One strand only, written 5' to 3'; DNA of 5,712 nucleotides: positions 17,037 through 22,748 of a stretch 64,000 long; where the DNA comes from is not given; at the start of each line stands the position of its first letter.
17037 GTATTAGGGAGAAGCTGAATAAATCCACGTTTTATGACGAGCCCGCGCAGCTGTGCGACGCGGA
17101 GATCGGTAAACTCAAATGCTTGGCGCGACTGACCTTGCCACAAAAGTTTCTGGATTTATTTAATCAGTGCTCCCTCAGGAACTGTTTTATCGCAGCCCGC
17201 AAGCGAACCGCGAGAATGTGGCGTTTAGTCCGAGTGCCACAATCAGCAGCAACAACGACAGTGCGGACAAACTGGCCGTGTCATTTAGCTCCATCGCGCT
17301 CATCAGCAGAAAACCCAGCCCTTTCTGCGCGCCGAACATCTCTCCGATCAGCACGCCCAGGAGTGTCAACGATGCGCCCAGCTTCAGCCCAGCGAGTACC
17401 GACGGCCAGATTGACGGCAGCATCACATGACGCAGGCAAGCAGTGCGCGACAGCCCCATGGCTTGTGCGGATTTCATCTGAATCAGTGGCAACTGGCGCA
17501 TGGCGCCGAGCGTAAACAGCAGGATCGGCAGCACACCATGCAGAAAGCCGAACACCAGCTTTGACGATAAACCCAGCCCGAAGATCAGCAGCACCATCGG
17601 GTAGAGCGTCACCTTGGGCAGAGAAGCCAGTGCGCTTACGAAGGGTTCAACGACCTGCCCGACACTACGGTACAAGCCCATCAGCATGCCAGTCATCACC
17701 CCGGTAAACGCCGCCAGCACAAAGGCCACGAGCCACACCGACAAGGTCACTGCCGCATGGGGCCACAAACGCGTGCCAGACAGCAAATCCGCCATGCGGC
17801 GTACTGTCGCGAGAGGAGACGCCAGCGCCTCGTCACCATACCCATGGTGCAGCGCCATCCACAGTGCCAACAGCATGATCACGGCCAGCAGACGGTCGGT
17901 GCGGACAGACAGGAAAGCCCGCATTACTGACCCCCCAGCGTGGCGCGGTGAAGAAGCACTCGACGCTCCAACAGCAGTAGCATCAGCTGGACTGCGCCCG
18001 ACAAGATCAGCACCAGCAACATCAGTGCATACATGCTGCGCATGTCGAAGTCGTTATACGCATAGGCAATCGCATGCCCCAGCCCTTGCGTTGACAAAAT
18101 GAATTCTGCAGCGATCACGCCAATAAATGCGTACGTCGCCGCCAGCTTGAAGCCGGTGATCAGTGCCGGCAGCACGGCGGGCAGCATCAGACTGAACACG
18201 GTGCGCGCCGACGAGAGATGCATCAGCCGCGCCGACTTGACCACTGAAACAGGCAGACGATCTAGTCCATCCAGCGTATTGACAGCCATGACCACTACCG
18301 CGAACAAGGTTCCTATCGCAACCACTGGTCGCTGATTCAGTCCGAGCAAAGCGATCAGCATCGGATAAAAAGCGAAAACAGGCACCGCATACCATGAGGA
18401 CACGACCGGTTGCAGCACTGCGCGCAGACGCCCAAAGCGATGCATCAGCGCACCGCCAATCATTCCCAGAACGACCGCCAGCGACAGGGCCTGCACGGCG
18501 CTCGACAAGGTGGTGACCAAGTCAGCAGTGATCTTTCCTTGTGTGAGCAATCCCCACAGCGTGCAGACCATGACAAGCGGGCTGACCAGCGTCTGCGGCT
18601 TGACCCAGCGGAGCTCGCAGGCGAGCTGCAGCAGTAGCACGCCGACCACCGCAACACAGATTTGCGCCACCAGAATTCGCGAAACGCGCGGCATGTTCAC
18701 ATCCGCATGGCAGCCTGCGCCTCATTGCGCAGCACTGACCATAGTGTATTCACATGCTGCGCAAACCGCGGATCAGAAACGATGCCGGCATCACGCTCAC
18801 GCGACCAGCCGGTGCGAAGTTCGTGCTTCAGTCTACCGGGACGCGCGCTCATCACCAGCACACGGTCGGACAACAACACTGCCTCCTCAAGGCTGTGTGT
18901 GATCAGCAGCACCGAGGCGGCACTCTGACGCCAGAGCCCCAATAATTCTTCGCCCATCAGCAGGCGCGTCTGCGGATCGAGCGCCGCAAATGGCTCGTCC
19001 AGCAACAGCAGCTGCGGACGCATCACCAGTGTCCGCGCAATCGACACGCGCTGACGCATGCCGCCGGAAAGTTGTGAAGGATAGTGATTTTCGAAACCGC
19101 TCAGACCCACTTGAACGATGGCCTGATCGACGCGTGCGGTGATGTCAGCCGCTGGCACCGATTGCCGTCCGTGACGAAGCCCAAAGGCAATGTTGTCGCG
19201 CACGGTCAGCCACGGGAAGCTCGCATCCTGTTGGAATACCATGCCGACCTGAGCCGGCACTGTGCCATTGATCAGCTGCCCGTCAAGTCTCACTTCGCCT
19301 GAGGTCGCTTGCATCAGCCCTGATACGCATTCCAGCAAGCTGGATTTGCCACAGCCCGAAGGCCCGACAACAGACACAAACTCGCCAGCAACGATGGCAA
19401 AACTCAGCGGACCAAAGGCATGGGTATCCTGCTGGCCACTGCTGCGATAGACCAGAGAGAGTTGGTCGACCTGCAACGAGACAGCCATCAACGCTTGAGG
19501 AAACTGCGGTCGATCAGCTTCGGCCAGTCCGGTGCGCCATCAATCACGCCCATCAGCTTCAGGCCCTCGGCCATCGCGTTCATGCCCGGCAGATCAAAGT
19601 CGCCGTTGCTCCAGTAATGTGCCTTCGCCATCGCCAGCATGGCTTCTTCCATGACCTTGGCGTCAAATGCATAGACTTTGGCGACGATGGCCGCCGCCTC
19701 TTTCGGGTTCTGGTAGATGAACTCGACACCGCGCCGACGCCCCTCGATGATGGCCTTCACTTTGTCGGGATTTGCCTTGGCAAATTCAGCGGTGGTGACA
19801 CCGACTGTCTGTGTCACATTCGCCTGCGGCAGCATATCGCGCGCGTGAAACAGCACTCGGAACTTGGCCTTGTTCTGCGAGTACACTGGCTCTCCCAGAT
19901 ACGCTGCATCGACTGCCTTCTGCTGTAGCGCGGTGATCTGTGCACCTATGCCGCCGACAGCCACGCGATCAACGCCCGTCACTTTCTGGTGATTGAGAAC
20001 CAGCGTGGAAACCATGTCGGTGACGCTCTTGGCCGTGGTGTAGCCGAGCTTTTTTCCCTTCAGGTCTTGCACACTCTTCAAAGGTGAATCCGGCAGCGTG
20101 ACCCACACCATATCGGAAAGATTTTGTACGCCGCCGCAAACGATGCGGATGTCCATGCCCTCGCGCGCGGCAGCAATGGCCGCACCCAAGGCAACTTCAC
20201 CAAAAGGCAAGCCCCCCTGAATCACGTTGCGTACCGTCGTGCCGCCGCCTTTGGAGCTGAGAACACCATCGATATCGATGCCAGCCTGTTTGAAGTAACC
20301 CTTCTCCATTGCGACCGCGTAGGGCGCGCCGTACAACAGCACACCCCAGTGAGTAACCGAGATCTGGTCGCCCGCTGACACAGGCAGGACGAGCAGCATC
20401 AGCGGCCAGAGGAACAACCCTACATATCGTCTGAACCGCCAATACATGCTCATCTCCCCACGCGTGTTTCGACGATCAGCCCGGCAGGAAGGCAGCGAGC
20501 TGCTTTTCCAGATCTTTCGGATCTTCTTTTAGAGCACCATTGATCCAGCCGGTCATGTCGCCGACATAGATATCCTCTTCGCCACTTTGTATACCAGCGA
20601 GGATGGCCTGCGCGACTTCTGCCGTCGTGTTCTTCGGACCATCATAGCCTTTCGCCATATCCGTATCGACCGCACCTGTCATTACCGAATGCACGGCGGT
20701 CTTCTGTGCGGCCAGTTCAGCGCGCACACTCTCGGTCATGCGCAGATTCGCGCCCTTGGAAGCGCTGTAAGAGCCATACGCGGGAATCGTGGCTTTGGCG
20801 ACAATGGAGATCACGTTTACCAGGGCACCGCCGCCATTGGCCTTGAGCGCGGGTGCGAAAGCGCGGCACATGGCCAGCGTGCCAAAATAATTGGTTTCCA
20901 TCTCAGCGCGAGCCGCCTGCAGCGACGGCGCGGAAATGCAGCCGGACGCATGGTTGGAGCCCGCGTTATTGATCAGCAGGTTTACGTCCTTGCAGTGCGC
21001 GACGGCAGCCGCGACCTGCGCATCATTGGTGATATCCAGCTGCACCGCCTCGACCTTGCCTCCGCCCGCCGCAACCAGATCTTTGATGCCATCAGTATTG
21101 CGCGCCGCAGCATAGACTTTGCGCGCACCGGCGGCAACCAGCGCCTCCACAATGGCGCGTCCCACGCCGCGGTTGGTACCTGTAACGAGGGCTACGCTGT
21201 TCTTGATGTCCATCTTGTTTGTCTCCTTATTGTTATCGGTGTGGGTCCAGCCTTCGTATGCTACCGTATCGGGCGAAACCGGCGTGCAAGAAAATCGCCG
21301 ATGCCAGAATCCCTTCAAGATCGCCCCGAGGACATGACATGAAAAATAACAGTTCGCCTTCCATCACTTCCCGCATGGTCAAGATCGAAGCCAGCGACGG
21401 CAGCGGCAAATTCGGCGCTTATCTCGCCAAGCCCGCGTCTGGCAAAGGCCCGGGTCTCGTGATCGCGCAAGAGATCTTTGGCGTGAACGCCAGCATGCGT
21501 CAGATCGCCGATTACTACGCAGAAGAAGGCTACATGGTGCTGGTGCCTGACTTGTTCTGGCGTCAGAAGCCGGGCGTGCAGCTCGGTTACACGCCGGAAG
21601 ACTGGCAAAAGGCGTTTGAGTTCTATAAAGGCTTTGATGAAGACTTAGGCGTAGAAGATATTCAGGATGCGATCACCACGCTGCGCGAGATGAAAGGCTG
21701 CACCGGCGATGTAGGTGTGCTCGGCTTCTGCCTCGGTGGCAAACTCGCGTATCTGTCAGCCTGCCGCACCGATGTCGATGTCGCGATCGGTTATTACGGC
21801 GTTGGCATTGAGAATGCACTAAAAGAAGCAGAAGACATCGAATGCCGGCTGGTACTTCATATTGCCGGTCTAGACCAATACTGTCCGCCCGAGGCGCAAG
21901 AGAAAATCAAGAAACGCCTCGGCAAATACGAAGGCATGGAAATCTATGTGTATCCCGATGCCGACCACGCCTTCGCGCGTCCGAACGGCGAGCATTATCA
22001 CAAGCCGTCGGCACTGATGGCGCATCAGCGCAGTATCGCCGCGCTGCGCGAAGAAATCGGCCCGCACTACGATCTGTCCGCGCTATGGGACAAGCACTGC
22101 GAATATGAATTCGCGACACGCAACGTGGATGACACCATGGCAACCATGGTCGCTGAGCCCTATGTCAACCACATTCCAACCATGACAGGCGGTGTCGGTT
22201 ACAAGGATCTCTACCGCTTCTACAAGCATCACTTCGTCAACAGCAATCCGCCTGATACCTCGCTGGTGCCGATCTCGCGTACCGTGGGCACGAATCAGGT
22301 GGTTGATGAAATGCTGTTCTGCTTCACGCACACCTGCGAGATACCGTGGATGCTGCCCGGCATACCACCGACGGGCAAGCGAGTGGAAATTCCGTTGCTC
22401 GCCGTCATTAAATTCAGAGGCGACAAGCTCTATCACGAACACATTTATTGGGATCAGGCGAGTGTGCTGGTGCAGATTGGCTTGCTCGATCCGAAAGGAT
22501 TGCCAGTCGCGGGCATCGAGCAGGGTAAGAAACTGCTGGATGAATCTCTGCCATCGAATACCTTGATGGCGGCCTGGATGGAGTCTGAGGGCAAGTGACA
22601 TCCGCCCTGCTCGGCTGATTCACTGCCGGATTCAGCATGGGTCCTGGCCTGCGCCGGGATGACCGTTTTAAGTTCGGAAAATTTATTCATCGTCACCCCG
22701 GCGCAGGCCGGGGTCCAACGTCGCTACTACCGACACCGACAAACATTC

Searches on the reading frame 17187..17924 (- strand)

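Call 42: search_protein_families(library=pfam, proteins=[window:17187-17924:-], max_evalue=0.00001)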
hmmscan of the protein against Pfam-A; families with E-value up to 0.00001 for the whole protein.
window:17187-17924:- (245 aa): 1 family
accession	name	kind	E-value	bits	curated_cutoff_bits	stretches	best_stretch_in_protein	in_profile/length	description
PF00528.27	BPD_transp_1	-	1.4e-20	74.3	26.4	1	75-239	1-173/184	Binding-protein-dependent transport system inner membrane component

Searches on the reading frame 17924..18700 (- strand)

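Call 42: search_protein_families(library=pfam, proteins=[window:17924-18700:-], max_evalue=0.00001)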
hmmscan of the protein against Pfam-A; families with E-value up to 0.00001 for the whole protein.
window:17924-18700:- (258 aa): 1 family
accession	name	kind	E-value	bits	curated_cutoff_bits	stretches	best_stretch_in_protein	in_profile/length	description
PF00528.27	BPD_transp_1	-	6.5e-27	94.9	26.4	1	75-248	1-182/184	Binding-protein-dependent transport system inner membrane component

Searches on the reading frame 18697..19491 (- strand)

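Call 42: search_protein_families(library=pfam, proteins=[window:18697-19491:-], max_evalue=0.00001)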
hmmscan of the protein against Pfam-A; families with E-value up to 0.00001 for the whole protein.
window:18697-19491:- (264 aa): 2 families
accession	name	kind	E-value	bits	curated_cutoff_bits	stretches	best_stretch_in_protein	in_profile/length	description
PF00005.33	ABC_tran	-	1e-35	123.7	25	1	28-169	3-137/137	ABC transporter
PF13304.12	AAA_21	-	2.2e-08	35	27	0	139-202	236-301/304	AAA domain, putative AbiEii toxin, Type IV TA system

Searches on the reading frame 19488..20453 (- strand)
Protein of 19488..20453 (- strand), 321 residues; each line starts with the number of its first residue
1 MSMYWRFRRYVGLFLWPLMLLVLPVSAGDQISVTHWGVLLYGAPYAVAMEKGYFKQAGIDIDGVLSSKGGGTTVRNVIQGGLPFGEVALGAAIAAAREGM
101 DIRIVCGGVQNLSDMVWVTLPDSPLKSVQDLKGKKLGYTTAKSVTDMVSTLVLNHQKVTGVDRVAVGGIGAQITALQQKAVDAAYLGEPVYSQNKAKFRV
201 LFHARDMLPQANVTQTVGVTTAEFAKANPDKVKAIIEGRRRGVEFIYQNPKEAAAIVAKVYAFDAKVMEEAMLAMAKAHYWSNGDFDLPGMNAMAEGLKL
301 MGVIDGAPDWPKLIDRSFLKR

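Call 42: search_protein_families(library=pfam, proteins=[window:19488-20453:-], max_evalue=0.00001)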
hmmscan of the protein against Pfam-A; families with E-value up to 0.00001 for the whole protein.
window:19488-20453:- (321 aa): 3 families
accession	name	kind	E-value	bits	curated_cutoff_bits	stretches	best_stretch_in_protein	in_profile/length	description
PF09084.16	NMT1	-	4.8e-29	102.2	20.5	1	43-253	5-216/216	NMT1/THI5 like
PF13379.11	NMT1_2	-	1.1e-10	42.2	24.7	1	42-260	18-250/252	NMT1-like family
PF12974.12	Phosphonate-bd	-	3.1e-07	30.5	27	1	115-202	87-185/242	ABC transporter, phosphonate, periplasmic substrate-binding protein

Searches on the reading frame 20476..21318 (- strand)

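Call 42: search_protein_families(library=pfam, proteins=[window:20476-21318:-], max_evalue=0.00001)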
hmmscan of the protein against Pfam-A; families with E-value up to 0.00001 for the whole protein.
window:20476-21318:- (280 aa): 4 families
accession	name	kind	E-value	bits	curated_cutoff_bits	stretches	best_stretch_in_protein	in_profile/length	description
PF00106.31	adh_short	-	2e-37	129.1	26.6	1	42-224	2-189/195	short chain dehydrogenase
PF13561.12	adh_short_C2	-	1e-26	94.5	27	1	49-242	5-201/236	Enoyl-(Acyl carrier protein) reductase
PF08659.16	KR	-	1e-06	29.2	22.6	1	42-139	2-103/180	KR domain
PF13460.12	NAD_binding_10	-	1e-06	29.2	27.2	1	47-179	1-106/184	NAD(P)H-binding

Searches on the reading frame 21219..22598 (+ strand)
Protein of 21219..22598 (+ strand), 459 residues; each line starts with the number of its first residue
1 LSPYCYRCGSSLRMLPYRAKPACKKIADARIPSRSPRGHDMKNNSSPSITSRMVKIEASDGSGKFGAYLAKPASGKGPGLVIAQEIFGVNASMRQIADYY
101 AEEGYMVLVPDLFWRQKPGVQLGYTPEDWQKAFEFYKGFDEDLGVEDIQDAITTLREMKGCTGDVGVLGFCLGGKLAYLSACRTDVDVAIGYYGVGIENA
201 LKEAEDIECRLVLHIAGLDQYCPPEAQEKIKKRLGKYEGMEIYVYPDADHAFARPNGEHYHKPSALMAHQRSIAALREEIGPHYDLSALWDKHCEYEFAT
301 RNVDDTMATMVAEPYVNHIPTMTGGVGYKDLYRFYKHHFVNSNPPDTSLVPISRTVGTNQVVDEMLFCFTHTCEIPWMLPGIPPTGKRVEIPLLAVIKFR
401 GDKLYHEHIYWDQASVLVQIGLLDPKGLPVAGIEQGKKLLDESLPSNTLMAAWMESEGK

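Call 42: search_protein_families(library=pfam, proteins=[window:21219-22598:+], max_evalue=0.00001)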
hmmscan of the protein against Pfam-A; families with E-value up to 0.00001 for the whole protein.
window:21219-22598:+ (459 aa): 2 families
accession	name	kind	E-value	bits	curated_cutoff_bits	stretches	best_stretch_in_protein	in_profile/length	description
PF01738.24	DLH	-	2.4e-45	155.2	21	1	65-278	1-215/217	Dienelactone hydrolase family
PF12680.13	SnoaL_2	-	1.3e-07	32.6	27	1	297-405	7-100/102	SnoaL-like domain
